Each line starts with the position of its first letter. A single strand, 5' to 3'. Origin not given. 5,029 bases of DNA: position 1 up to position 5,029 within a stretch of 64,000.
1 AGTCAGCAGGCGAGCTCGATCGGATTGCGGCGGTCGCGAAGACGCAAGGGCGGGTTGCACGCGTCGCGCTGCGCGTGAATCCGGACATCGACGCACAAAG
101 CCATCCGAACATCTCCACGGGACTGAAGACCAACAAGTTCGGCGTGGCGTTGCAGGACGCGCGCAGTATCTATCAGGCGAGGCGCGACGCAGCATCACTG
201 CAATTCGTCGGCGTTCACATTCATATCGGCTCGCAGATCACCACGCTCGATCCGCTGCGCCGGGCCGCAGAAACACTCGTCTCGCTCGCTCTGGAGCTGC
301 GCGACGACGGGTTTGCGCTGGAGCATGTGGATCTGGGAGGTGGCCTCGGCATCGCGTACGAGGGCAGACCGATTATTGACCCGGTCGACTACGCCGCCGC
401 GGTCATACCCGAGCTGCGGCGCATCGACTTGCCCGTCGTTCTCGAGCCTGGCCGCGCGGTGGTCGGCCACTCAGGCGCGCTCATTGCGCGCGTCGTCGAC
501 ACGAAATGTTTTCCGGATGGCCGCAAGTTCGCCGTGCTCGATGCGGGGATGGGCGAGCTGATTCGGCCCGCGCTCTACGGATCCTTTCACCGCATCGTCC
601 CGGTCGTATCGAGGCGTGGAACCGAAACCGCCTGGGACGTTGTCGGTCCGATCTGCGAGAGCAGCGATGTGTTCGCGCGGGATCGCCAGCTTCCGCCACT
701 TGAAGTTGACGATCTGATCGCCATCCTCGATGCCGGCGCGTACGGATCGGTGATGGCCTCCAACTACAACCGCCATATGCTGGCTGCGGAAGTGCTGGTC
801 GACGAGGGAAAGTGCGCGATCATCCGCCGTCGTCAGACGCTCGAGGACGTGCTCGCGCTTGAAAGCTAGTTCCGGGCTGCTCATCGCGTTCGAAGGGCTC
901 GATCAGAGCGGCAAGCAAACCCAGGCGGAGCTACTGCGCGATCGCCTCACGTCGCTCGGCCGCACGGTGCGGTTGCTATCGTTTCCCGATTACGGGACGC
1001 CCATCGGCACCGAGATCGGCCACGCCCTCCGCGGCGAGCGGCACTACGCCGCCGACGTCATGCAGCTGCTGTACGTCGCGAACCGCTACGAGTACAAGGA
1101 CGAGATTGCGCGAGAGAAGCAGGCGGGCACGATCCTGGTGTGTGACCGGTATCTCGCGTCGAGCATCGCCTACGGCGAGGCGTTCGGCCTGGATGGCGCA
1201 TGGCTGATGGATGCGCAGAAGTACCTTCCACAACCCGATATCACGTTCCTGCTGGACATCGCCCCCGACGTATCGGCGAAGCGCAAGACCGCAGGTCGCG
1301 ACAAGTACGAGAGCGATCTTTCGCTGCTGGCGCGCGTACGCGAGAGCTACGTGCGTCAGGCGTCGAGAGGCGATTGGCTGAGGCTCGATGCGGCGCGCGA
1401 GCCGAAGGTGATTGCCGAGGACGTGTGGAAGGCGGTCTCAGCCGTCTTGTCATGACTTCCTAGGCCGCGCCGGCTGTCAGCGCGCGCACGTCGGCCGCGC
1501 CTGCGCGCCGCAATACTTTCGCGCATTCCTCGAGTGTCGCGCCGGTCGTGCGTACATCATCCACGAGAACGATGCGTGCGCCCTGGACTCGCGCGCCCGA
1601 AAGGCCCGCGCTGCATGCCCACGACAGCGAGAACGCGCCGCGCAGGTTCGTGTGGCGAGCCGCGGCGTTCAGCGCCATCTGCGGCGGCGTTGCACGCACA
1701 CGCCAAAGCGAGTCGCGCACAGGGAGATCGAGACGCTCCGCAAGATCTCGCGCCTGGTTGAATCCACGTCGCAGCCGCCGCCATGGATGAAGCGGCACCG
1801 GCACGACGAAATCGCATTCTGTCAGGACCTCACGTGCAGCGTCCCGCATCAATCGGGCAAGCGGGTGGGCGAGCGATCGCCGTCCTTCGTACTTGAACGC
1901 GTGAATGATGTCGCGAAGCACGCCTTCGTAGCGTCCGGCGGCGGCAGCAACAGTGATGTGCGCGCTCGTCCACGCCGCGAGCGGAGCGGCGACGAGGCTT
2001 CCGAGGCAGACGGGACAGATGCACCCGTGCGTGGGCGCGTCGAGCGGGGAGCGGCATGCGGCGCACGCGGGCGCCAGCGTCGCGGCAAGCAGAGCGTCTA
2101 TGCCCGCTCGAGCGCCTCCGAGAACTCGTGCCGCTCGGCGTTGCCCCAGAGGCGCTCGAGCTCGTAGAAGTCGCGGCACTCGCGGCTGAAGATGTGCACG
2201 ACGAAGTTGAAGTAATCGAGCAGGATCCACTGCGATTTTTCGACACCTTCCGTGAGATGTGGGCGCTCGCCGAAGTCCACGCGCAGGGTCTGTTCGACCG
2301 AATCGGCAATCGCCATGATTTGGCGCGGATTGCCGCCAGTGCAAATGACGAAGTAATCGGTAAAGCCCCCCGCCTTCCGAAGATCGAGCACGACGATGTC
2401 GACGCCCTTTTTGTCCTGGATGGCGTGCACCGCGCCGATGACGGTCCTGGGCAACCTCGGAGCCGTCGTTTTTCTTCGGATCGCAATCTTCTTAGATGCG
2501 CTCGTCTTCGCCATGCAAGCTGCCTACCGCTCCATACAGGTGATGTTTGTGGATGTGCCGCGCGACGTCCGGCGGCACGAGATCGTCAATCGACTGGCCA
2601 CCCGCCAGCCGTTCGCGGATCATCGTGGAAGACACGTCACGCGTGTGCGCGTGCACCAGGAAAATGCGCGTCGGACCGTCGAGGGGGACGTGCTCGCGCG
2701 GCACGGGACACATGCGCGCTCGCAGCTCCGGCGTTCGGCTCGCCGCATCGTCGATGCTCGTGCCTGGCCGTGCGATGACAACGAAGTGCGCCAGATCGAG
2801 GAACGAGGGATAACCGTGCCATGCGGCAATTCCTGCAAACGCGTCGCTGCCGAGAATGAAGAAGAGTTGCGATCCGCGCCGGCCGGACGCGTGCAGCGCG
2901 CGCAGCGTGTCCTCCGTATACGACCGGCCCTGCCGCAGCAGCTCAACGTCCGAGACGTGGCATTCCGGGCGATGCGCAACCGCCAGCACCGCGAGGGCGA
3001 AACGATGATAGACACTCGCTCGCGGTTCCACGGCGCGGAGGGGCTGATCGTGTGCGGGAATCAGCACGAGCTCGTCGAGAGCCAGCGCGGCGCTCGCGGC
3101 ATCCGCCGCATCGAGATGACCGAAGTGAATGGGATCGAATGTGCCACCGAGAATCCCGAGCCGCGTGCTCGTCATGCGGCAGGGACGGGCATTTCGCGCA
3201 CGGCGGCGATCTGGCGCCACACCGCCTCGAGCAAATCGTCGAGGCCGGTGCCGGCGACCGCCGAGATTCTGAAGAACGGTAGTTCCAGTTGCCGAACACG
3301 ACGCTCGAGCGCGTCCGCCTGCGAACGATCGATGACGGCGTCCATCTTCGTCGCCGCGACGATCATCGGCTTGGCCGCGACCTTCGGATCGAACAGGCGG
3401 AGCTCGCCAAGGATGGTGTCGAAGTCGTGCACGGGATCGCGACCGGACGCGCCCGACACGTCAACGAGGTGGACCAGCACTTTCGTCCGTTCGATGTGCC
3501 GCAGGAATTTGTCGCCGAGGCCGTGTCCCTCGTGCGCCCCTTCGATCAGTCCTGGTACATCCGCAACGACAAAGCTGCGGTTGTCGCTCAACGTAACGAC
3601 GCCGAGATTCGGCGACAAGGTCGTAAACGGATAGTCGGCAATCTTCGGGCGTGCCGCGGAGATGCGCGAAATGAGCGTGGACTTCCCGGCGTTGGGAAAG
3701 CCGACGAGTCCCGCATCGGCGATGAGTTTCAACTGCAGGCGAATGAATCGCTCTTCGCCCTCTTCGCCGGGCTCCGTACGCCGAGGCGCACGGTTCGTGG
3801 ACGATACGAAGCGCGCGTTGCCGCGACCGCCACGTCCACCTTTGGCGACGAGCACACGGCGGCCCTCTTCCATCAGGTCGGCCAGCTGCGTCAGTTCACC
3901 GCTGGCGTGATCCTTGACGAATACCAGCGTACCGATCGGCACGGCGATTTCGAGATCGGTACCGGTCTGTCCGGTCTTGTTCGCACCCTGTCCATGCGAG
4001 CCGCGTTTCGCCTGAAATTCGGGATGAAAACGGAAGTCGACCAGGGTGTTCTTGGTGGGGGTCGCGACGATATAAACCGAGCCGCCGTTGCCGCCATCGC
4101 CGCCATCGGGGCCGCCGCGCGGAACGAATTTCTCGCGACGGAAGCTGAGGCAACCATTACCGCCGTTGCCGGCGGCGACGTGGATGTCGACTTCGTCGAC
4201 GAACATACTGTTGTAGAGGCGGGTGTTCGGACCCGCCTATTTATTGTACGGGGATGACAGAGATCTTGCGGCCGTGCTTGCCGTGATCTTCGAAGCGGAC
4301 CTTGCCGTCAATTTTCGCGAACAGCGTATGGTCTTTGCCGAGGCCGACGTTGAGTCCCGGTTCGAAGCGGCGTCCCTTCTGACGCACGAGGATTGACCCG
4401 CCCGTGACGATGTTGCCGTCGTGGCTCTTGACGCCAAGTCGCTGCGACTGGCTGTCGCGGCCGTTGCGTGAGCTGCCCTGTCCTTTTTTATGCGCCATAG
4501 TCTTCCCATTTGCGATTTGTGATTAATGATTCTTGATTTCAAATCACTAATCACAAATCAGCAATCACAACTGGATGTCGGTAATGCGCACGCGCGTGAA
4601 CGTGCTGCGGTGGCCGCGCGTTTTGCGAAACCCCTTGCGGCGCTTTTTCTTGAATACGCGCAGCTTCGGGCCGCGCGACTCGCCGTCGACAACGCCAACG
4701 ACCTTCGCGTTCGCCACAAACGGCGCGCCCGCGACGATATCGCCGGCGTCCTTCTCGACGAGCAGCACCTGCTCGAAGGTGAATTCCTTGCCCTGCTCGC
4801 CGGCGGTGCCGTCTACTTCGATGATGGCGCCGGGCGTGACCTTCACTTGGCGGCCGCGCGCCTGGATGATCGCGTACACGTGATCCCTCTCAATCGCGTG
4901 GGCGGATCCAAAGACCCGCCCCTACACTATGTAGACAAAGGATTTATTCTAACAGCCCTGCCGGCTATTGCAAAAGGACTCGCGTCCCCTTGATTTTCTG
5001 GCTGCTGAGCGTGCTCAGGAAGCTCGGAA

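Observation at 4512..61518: Recurrent arrays of about four locus-specific tandem heptamers at gene junctions and other mutation-tolerant positions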

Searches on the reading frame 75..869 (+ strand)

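Call 41: search_protein_families(library=pfam, proteins=[window:75-869:+], max_evalue=0.00001)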
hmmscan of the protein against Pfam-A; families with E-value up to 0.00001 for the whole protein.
window:75-869:+ (264 aa): 2 families
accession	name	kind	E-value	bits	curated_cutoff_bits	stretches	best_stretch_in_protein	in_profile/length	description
PF02784.22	Orn_Arg_deC_N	-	6.9e-27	94.8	23.4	1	2-130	112-246/247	Pyridoxal-dependent decarboxylase, pyridoxal binding domain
PF00278.28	Orn_DAP_Arg_deC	-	8.8e-25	87.3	23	1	132-221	6-95/95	Pyridoxal-dependent decarboxylase, C-terminal sheet domain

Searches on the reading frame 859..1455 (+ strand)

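Call 41: search_protein_families(library=pfam, proteins=[window:859-1455:+], max_evalue=0.00001)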
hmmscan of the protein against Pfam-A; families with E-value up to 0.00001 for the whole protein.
window:859-1455:+ (198 aa): 1 family
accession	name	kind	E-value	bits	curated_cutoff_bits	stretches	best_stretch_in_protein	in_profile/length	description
PF02223.23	Thymidylate_kin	-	1.7e-36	126.1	27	1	11-188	1-184/185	Thymidylate kinase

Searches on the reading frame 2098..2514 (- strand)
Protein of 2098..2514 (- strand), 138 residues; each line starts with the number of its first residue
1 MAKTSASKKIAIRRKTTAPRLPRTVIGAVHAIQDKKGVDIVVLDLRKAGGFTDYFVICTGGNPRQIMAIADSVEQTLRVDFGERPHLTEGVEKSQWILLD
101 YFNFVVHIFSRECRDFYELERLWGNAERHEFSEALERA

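Call 41: search_protein_families(library=pfam, proteins=[window:2098-2514:-], max_evalue=0.00001)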
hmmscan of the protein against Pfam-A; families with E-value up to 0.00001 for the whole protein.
window:2098-2514:- (138 aa): 1 family
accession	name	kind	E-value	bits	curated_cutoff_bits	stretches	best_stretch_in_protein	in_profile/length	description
PF02410.21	RsfS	-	1.3e-31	109.1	21.6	1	28-123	3-98/98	Ribosomal silencing factor during starvation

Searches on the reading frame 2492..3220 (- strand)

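Call 41: search_protein_families(library=pfam, proteins=[window:2492-3220:-], max_evalue=0.00001)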
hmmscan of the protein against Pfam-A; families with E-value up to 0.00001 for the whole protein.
window:2492-3220:- (242 aa): 1 family
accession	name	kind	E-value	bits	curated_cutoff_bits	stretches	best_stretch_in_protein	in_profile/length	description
PF01467.32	CTP_transf_like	-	2.6e-20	73.4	21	1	23-204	1-133/133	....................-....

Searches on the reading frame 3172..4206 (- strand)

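Call 8: search_protein_families(library=pfam, proteins=[window:3172-4206:-])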
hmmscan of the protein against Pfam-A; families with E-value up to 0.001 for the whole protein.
window:3172-4206:- (344 aa): 4 families
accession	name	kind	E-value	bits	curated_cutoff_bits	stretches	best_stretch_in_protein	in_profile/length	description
PF01018.28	GTP1_OBG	-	1.9e-58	196.9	27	1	3-161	1-155/155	GTP1/OBG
PF01926.29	MMR_HSR1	-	3.7e-25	88.7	21.9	1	165-287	2-113/113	50S ribosome-binding GTPase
PF02421.24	FeoB_N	-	8.1e-11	42.1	27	1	166-328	4-155/156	Ferrous iron transport protein B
PF00009.33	GTP_EFTU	-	0.00018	21.6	26.5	0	279-333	122-186/188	Elongation factor Tu GTP binding domain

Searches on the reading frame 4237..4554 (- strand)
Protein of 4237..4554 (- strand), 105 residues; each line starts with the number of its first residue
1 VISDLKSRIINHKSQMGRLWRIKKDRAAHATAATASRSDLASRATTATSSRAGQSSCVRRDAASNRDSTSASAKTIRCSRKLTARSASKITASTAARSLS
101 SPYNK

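Call 41: search_protein_families(library=pfam, proteins=[window:4237-4554:-], max_evalue=0.00001)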
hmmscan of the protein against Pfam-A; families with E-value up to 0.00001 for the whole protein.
window:4237-4554:- (105 aa): 0 families

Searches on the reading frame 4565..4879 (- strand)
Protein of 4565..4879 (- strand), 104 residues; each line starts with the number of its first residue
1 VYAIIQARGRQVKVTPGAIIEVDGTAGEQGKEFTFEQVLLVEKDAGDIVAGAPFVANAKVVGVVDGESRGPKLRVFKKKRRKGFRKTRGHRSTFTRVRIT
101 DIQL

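Call 8: search_protein_families(library=pfam, proteins=[window:4565-4879:-])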
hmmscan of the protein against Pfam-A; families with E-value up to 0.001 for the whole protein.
window:4565-4879:- (104 aa): 1 family
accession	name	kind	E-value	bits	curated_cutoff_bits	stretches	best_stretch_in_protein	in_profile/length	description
PF00829.26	Ribosomal_L21p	-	4.2e-32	110.8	27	1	1-102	1-99/99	Ribosomal prokaryotic L21 protein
